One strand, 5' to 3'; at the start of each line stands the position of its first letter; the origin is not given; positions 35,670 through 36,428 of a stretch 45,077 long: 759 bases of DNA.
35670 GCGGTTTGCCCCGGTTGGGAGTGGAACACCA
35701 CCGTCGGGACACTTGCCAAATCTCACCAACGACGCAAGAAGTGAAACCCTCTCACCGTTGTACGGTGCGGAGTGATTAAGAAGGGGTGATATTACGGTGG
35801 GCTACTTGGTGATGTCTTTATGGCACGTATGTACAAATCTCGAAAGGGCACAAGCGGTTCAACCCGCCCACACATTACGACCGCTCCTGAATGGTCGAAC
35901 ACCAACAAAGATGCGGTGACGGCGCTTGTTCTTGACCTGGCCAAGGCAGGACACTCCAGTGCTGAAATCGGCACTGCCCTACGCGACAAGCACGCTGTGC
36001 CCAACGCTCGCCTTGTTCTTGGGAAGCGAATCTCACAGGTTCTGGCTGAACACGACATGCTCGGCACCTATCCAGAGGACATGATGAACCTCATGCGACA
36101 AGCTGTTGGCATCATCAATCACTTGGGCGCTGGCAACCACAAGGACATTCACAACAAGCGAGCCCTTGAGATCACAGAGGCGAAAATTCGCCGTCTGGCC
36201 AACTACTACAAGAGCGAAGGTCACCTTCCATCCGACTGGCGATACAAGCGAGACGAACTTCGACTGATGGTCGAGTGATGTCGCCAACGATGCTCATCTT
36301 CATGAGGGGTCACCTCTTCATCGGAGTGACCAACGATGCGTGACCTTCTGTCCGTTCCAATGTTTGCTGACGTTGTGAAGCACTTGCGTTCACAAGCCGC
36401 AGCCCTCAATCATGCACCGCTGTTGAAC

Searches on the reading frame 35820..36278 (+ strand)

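Call 11: search_protein_families(library=pfam, proteins=[window:35820-36278:+], max_evalue=0.01)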
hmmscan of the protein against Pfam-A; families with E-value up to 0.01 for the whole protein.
window:35820-36278:+ (152 aa): 3 families
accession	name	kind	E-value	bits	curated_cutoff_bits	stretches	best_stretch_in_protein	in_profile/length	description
PF08069.17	Ribosomal_S13_N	-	1.7e-21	76.5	25.4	1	1-60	1-60/60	Ribosomal S13/S15 N-terminal domain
PF00312.27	Ribosomal_S15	-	6.8e-10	39.4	31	1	81-149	15-80/81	Ribosomal protein S15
PF20098.4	DUF6488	-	0.0024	18.2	27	1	95-142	14-63/110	Family of unknown function (DUF6488)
